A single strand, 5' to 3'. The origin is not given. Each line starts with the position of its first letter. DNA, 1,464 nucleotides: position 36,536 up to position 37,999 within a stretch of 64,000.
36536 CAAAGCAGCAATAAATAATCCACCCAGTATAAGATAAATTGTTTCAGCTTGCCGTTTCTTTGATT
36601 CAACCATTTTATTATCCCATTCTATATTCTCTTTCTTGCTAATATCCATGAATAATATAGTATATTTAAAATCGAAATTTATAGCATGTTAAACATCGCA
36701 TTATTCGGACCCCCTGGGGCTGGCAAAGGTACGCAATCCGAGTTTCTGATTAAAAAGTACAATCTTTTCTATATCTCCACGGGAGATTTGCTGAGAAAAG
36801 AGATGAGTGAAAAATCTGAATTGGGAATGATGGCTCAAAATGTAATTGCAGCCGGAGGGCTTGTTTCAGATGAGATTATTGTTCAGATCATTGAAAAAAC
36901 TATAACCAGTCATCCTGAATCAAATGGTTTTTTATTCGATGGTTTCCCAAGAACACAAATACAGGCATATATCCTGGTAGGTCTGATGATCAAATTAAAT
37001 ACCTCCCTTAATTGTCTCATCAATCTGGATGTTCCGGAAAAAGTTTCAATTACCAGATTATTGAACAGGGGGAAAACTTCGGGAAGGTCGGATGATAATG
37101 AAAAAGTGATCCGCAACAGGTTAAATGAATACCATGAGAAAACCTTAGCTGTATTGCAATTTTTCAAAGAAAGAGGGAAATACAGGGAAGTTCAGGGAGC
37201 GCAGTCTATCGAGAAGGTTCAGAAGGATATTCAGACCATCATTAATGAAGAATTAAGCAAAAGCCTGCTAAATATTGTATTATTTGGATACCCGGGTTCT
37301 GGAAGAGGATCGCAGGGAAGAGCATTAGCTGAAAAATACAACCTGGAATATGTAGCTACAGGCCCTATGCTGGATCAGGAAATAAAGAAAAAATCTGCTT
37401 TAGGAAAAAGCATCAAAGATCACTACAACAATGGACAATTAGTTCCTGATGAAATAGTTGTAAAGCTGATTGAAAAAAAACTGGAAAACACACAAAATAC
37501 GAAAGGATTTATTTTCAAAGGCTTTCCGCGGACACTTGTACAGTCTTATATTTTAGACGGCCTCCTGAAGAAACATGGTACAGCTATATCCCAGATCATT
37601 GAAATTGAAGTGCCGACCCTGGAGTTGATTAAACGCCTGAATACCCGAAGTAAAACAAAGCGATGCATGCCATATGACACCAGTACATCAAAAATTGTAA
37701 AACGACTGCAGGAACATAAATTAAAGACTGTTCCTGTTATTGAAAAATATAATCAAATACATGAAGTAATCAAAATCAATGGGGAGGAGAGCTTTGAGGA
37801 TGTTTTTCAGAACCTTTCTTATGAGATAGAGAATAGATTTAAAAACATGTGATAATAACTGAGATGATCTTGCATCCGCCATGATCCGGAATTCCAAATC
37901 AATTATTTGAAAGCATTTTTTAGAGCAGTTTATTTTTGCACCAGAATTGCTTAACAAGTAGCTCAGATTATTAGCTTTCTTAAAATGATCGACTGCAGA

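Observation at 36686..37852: Adenylate kinase fused to a second, catalytically degenerate adenylate-kinase-like domain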

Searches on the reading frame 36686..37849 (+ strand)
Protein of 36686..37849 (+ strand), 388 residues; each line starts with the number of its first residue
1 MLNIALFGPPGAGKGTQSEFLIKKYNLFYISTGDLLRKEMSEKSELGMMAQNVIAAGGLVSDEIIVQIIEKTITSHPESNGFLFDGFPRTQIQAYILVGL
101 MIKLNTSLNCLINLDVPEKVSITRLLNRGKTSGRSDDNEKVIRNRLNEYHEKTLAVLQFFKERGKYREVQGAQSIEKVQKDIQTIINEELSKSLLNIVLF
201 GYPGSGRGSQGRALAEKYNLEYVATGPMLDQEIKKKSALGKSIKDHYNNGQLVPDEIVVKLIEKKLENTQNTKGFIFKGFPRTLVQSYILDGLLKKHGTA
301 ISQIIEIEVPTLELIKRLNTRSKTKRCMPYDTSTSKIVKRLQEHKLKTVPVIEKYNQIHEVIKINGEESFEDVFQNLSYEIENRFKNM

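Call 3: search_protein_families(library=pfam, proteins=[window:36686-37849:+], max_evalue=0.01)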
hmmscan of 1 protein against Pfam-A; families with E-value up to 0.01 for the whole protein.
window:36686-37849:+ (388 aa): 6 families
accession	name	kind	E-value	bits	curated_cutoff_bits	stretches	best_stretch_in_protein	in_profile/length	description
PF00406.28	ADK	-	4.7e-88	293.4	26.8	2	6-164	1-150/151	Adenylate kinase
PF13207.12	AAA_17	-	2.6e-52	177.2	27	2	7-143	1-136/136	AAA domain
PF13238.12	AAA_18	-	3.3e-12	47.4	29.4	2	4-140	1-123/128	AAA domain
PF02224.24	Cytidylate_kin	-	5.9e-06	26.6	26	0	4-37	1-34/211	Cytidylate kinase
PF00004.35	AAA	-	0.00023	22.1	21.2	0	5-43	2-42/131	ATPase family associated with various cellular activities (AAA)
PF13671.12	AAA_33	-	0.0016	19.2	27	0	4-42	2-39/143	AAA domain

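Call 4: search_protein_families(library=ncbifam, proteins=[window:36686-37849:+], max_evalue=0.01)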
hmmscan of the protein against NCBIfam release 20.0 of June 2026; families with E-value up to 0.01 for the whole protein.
window:36686-37849:+ (388 aa): 43 families (the best 25 are shown)
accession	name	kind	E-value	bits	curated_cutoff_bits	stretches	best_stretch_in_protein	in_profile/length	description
NF001381.0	PRK00279.1-3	equivalog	1.1e-112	374.2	187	2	3-188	2-187/188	adenylate kinase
TIGR01351.1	adk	subfamily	7.5e-97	323.1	168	3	4-186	2-211/212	adenylate kinase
NF001380.0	PRK00279.1-2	equivalog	2.1e-93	311.6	251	4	2-128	1-127/216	adenylate kinase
NF002700.0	PRK02496.1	equivalog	8.4e-93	309.1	262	2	3-187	3-183/184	adenylate kinase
NF011105.0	PRK14532.1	equivalog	5.8e-90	299.9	162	2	2-188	1-187/189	adenylate kinase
NF011101.0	PRK14528.1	equivalog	7.4e-88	293.1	195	2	1-184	1-184/187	adenylate kinase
NF011100.0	PRK14527.1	equivalog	8.4e-87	289.7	154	2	5-185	10-189/191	adenylate kinase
TIGR01359.1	UMP_CMP_kin_fam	subfamily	5.5e-80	267.6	207.6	2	6-186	4-184/185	UMP-CMP kinase family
NF011104.0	PRK14531.1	equivalog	1.4e-79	266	160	2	6-186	7-182/183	adenylate kinase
NF001379.0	PRK00279.1-1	equivalog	3.8e-78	261.8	268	3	3-129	2-124/216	adenylate kinase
NF010381.0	PRK13808.1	equivalog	1.2e-73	248.4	426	2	4-186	3-191/335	adenylate kinase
TIGR01360.1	aden_kin_iso1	equivalog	1.6e-70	236.6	284.1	2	6-186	8-185/188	adenylate kinase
NF001385.0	PRK00279.2-3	equivalog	3.4e-67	226.2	315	4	196-327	6-136/213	adenylate kinase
NF001382.0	PRK00279.1-4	equivalog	3.1e-59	200.1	334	3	3-128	2-128/212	adenylate kinase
NF001387.0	PRK00279.2-5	equivalog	2.8e-57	193.9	373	3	195-328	1-132/224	adenylate kinase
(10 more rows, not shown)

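Call 6: find_homologous_proteins(query=window:36686-37849:+, max_evalue=1e-10)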
Query window:36686-37849:+ (388 aa): 7998 proteins with E <= 1e-10 among 8000 candidates; the best 120 are listed.
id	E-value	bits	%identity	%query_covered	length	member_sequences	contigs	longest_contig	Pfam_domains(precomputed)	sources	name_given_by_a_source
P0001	1.1e-248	843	100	100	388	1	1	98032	PF00406.30,PF02224.25,PF13207.13,PF13238.13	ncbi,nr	ncbi:MAG: adenylate kinase [Bacteroidetes bacterium]|nr:adenylate kinase [Bacteroidota bacterium]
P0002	1.1e-247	839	99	100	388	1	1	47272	PF00406.30,PF02224.25,PF13207.13,PF13238.13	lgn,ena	-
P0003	1.1e-247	839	99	100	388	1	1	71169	PF00406.30,PF02224.25,PF13207.13,PF13238.13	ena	-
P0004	2.4e-247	838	99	100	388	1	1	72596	PF00406.30,PF02224.25,PF13207.13,PF13238.13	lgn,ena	-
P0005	2.8e-247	838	99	100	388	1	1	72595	PF00406.30,PF02224.25,PF13207.13,PF13238.13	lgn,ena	-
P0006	8.1e-247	836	99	100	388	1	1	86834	PF00406.30,PF02224.25,PF13207.13,PF13238.13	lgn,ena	-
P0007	1.2e-245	833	99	100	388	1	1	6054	PF00406.30,PF02224.25,PF13207.13,PF13238.13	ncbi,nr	ncbi:MAG: adenylate kinase [Bacteroidetes bacterium]|nr:adenylate kinase [Bacteroidota bacterium]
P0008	5.1e-212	722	87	100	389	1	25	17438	PF00406.30,PF02224.25,PF13207.13,PF13238.13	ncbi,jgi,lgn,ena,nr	ncbi:MAG: adenylate kinase [Bacteroidetes bacterium]|nr:adenylate kinase [Bacteroidota bacterium] MB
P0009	2.3e-211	720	86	100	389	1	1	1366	PF00406.30,PF02224.25,PF13207.13,PF13238.13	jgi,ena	jgi:adenylate kinase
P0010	7.1e-211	718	86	100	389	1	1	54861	PF00406.30,PF13207.13,PF13238.13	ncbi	ncbi:adenylate kinase [Bacteroidota bacterium]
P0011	2.5e-210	716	86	100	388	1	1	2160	PF00406.30,PF02224.25,PF13207.13,PF13238.13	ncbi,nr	ncbi:MAG: adenylate kinase, partial [Bacteroidetes bacterium]|nr:adenylate kinase [Bacteroidota bact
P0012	1.8e-208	710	87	98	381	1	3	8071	PF00406.30,PF02224.25,PF13207.13,PF13238.13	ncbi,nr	ncbi:MAG: adenylate kinase, partial [Bacteroidetes bacterium]|nr:adenylate kinase [Bacteroidota bact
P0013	9.5e-194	662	80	100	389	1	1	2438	PF00406.30,PF13207.13,PF13238.13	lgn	-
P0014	3.7e-190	650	78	100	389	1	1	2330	PF00406.30,PF02224.25,PF13207.13,PF13238.13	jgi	jgi:adenylate kinase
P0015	9.3e-190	649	76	100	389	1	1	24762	PF00406.30,PF02224.25,PF13671.13,PF13207.13,PF00004.36,PF13238.13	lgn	-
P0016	1.8e-189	648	76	100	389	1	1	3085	PF00406.30,PF02224.25,PF13207.13,PF13238.13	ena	-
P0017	2.2e-189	648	76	100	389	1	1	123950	PF00406.30,PF02224.25,PF13207.13,PF00004.36,PF13238.13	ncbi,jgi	-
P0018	4.4e-189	646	77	100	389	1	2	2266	PF00406.30,PF13207.13,PF13238.13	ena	-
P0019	7.9e-189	646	75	100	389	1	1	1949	PF00406.30,PF02224.25,PF13207.13,PF13238.13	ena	-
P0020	1.4e-188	645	77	100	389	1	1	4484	PF00406.30,PF02224.25,PF13207.13,PF13238.13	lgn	-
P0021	2.3e-188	644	77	100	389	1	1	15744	PF00406.30,PF02224.25,PF13207.13,PF13238.13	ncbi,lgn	ncbi:MAG: adenylate kinase [Bacteroidales bacterium]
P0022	4.2e-188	643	76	100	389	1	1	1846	PF00406.30,PF02224.25,PF13207.13,PF13238.13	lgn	-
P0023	4.7e-188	643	75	100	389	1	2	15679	PF00406.30,PF02224.25,PF13207.13,PF13238.13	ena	-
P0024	8.3e-188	642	76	100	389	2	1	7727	PF00406.30,PF02224.25,PF13207.13,PF13238.13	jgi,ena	-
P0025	9.3e-188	642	76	100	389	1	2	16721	PF00406.30,PF02224.25,PF13207.13,PF13238.13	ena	-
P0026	1.4e-187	642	76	100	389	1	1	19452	PF00406.30,PF02224.25,PF13207.13,PF13238.13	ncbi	-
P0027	1.6e-187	641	75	100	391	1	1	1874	PF00406.30,PF13207.13,PF13238.13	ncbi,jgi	jgi:adenylate kinase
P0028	1.6e-187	641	76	100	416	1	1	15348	PF00406.30,PF02224.25,PF13207.13,PF13238.13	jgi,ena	-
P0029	2.1e-187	641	75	100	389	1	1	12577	PF00406.30,PF02224.25,PF13207.13,PF13238.13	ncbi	-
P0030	2.1e-187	641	76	100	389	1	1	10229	PF00406.30,PF02224.25,PF13207.13,PF13238.13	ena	-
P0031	3.5e-187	640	76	100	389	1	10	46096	PF00406.30,PF02224.25,PF13207.13,PF13238.13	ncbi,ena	-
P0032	4.1e-187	640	76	100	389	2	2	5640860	PF00406.30,PF02224.25,PF13207.13,PF13238.13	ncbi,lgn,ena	-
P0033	4.2e-187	640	74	100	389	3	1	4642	PF00406.30,PF02224.25,PF13207.13,PF13238.13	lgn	-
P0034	4.3e-187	640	75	100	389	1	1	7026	PF00406.30,PF02224.25,PF13207.13,PF13238.13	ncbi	-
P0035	4.4e-187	640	76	100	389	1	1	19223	PF00406.30,PF02224.25,PF13207.13,PF13238.13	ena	-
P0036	4.9e-187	640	75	100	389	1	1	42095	PF00406.30,PF13207.13,PF00004.36,PF13238.13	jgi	jgi:adenylate kinase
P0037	7.9e-187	639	74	100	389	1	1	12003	PF00406.30,PF02224.25,PF13207.13,PF13238.13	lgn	-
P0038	1.2e-186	638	76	100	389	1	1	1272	PF00406.30,PF13207.13,PF13238.13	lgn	-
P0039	1.5e-186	638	76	100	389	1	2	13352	PF00406.30,PF02224.25,PF13207.13,PF13238.13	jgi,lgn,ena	-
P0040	1.5e-186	638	77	98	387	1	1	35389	PF00406.30,PF02224.25,PF13207.13,PF13238.13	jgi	jgi:adenylate kinase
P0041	1.6e-186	638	76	100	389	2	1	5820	PF00406.30,PF02224.25,PF13207.13,PF00004.36,PF13238.13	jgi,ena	-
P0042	1.8e-186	638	75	100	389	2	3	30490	PF00406.30,PF02224.25,PF13207.13,PF13238.13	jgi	-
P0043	2.0e-186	638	75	100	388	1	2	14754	PF00406.30,PF13207.13,PF13238.13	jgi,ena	-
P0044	2.0e-186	638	76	100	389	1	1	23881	PF00406.30,PF02224.25,PF13207.13,PF13238.13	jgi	-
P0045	2.1e-186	638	74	100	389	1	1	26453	PF00406.30,PF02224.25,PF13207.13,PF00004.36,PF13238.13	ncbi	-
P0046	2.2e-186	638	77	98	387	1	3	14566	PF00406.30,PF02224.25,PF13207.13,PF13238.13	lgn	-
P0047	2.2e-186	638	75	100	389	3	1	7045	PF17213.10,PF00406.30,PF02224.25,PF13207.13,PF13238.13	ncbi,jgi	jgi:adenylate kinase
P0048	2.5e-186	637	76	100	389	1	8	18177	PF00406.30,PF02224.25,PF13207.13,PF13238.13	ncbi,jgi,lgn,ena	-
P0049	2.8e-186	637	76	100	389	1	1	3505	PF00406.30,PF02224.25,PF13207.13,PF13238.13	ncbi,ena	-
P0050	2.9e-186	637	75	100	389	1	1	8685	PF00406.30,PF13207.13,PF13238.13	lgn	-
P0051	3.0e-186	637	75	100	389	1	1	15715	PF00406.30,PF02224.25,PF13207.13,PF13238.13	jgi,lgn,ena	-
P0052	3.1e-186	637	77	98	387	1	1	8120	PF00406.30,PF13207.13,PF13238.13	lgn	-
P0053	3.5e-186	637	76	100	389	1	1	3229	PF00406.30,PF02224.25,PF13207.13,PF13238.13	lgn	-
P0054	5.0e-186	636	75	100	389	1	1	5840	PF00406.30,PF02224.25,PF13207.13,PF13238.13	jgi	-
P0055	5.4e-186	636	76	100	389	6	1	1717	PF00406.30,PF02224.25,PF13207.13,PF13238.13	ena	-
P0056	5.5e-186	636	76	100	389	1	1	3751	PF00406.30,PF02224.25,PF13207.13,PF00004.36,PF13238.13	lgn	-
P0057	5.7e-186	636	75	100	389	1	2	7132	PF00406.30,PF02224.25,PF13207.13,PF13238.13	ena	-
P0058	5.7e-186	636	77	99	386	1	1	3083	PF00406.30,PF13207.13,PF13238.13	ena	-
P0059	6.1e-186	636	75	100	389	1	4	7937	PF00406.30,PF02224.25,PF13207.13,PF13238.13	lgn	-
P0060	6.5e-186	636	76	100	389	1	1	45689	PF00406.30,PF02224.25,PF13207.13,PF13238.13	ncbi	-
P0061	7.0e-186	636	74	100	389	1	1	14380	PF00406.30,PF02224.25,PF13207.13,PF13238.13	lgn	-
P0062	7.1e-186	636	75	100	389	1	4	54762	PF00406.30,PF02224.25,PF13207.13,PF13238.13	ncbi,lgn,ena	ncbi:MAG: adenylate kinase [Bacteroidota bacterium]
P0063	7.5e-186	636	76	100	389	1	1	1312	PF00406.30,PF02224.25,PF13207.13,PF13238.13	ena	-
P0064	7.9e-186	636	75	100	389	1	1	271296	PF17213.10,PF00406.30,PF13207.13,PF13238.13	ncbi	-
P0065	8.5e-186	636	77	98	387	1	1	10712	PF00406.30,PF13207.13,PF13238.13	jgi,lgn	jgi:adenylate kinase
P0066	8.6e-186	636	76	100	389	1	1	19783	PF00406.30,PF02224.25,PF13207.13,PF13238.13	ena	-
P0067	9.1e-186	636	76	100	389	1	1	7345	PF00406.30,PF02224.25,PF13207.13,PF00004.36,PF13238.13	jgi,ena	jgi:adenylate kinase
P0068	9.3e-186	636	75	100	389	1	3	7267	PF00406.30,PF02224.25,PF13207.13,PF13238.13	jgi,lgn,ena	-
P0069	9.6e-186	636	75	100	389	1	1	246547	PF17213.10,PF00406.30,PF13207.13,PF13238.13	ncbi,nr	ncbi:MAG: adenylate kinase [Bacteroidales bacterium]|nr:adenylate kinase [Bacteroidales bacterium]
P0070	1.0e-185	635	75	100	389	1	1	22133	PF00406.30,PF02224.25,PF13207.13,PF13238.13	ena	-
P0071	1.0e-185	635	73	100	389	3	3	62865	PF00406.30,PF02224.25,PF13207.13,PF13238.13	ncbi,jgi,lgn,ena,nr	ncbi:MAG: adenylate kinase [Bacteroidales bacterium]|nr:adenylate kinase [Bacteroidales bacterium] M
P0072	1.2e-185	635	74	100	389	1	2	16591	PF00406.30,PF13207.13,PF00004.36,PF13238.13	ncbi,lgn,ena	-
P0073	1.4e-185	635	76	99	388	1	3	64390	PF00406.30,PF13207.13,PF13238.13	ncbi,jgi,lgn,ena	-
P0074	1.7e-185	635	76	100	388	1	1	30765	PF00406.30,PF02224.25,PF13207.13,PF13238.13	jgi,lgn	jgi:adenylate kinase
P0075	1.9e-185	635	74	100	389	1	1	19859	PF00406.30,PF13207.13,PF13238.13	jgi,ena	-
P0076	2.0e-185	634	74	100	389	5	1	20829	PF00406.30,PF13207.13,PF13238.13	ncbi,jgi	jgi:adenylate kinase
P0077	2.0e-185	634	77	98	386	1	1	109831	PF00406.30,PF02224.25,PF13207.13,PF13238.13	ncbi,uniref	ncbi:adenylate kinase [Labilibaculum sp.]|uniref:adenylate kinase n=1 Tax=Labilibaculum sp. TaxID=20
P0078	2.2e-185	634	77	98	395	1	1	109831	PF00406.30,PF02224.25,PF13207.13,PF13238.13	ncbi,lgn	-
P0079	2.3e-185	634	74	99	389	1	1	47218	PF00406.30,PF02224.25,PF13207.13,PF13238.13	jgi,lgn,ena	-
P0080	2.4e-185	634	77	98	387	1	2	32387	PF00406.30,PF13207.13,PF13238.13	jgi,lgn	jgi:adenylate kinase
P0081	3.0e-185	634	76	100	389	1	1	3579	PF00406.30,PF02224.25,PF13207.13,PF13238.13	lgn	-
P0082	3.1e-185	634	76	100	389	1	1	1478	PF00406.30,PF02224.25,PF13207.13,PF00004.36,PF13238.13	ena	-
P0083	3.5e-185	634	75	100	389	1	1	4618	PF00406.30,PF02224.25,PF13207.13,PF13238.13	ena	-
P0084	3.9e-185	634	74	100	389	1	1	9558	PF00406.30,PF02224.25,PF13207.13,PF00004.36,PF13238.13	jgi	jgi:adenylate kinase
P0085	4.1e-185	633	76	100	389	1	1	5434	PF00406.30,PF02224.25,PF13207.13,PF13238.13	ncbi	-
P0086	4.2e-185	633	75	100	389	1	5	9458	PF00406.30,PF02224.25,PF13207.13,PF13238.13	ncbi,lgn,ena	-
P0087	4.3e-185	633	75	100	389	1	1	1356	PF00406.30,PF13207.13,PF13238.13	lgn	-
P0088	4.6e-185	633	75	100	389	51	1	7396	PF00406.30,PF02224.25,PF13207.13,PF13238.13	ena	-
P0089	4.7e-185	633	75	100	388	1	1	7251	PF00406.30,PF13207.13,PF13238.13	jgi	-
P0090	4.8e-185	633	75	100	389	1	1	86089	PF00406.30,PF02224.25,PF13207.13,PF13238.13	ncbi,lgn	ncbi:MAG: adenylate kinase [Bacteroidales bacterium]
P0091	5.0e-185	633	76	98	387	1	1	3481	PF00406.30,PF13207.13,PF13238.13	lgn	-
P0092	5.0e-185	633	76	100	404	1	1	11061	PF00406.30,PF02224.25,PF13207.13,PF13238.13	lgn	-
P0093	5.1e-185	633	75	100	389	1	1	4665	PF00406.30,PF02224.25,PF13207.13,PF13238.13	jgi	-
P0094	5.3e-185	633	77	98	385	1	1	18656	PF00406.30,PF13207.13,PF13238.13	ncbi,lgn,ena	-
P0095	5.6e-185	633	75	100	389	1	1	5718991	PF00406.30,PF13207.13,PF13238.13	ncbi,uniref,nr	ncbi:adenylate kinase [Labilibaculum antarcticum]|uniref:Adenylate kinase n=1 Tax=Labilibaculum anta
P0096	6.0e-185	633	75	99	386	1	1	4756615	PF00406.30,PF13207.13,PF13238.13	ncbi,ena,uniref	ncbi:adenylate kinase [Marinifilum sp.]|uniref:adenylate kinase n=1 Tax=Marinifilum sp. TaxID=203313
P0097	6.0e-185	633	73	100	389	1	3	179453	PF00406.30,PF13207.13,PF13238.13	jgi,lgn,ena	jgi:adenylate kinase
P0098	6.5e-185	633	76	100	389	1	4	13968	PF00406.30,PF02224.25,PF13207.13,PF00004.36,PF13238.13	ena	-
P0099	6.8e-185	633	76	98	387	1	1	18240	PF00406.30,PF13207.13,PF13238.13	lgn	-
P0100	7.7e-185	633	75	100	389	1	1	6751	PF00406.30,PF13207.13,PF13238.13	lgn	-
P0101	1.1e-184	632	74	100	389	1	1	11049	PF00406.30,PF02224.25,PF13207.13,PF00004.36,PF13238.13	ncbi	-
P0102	1.1e-184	632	75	100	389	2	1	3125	PF00406.30,PF02224.25,PF13207.13,PF13238.13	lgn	-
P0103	1.1e-184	632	75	100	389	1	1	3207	PF00406.30,PF02224.25,PF13671.13,PF13207.13,PF13238.13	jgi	jgi:adenylate kinase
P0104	1.2e-184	632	73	100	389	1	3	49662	PF00406.30,PF13207.13,PF13238.13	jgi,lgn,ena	-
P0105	1.2e-184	632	74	100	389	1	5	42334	PF00406.30,PF02224.25,PF13207.13,PF13238.13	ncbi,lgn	-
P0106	1.2e-184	632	76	100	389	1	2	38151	PF00406.30,PF02224.25,PF13207.13,PF13238.13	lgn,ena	-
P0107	1.3e-184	632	76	100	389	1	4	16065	PF00406.30,PF02224.25,PF13207.13,PF13238.13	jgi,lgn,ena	-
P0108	1.3e-184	632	75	100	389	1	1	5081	PF00406.30,PF13207.13,PF13238.13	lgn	-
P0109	1.3e-184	632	76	99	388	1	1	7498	PF00406.30,PF13207.13,PF13238.13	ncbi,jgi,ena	-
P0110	1.3e-184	632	75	99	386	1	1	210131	PF00406.30,PF13207.13,PF13238.13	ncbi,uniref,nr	ncbi:adenylate kinase [Marinifilum caeruleilacunae]|uniref:Adenylate kinase n=1 Tax=Marinifilum caer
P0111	1.3e-184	632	75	100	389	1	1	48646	PF00406.30,PF02224.25,PF13207.13,PF13238.13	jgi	-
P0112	1.4e-184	632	75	100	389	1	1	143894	PF17213.10,PF00406.30,PF13207.13,PF13238.13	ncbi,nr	ncbi:MAG: adenylate kinase [Bacteroidales bacterium]|nr:adenylate kinase [Bacteroidales bacterium]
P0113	1.4e-184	632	75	100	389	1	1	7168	PF00406.30,PF13207.13,PF13238.13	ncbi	-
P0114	1.4e-184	632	74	100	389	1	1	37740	PF00406.30,PF02224.25,PF13207.13,PF13238.13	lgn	-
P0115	1.5e-184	632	74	100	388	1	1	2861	PF00406.30,PF13207.13,PF13238.13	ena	-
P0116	1.6e-184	632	74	100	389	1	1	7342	PF00406.30,PF02224.25,PF13207.13,PF13238.13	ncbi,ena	-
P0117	1.7e-184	631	74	100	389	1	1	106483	PF00406.30,PF02224.25,PF13671.13,PF13207.13,PF13238.13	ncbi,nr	ncbi:MAG: adenylate kinase [Bacteroidales bacterium]|nr:adenylate kinase [Bacteroidales bacterium]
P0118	1.7e-184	631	75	100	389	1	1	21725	PF00406.30,PF13207.13,PF13238.13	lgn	-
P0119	1.9e-184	631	73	100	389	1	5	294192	PF00406.30,PF13207.13,PF13238.13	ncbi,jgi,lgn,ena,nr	ncbi:MAG TPA: adenylate kinase [Bacteroidales bacterium]|nr:adenylate kinase [Bacteroidales bacteriu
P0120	2.0e-184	631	74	100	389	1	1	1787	PF00406.30,PF02224.25,PF13207.13,PF13238.13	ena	-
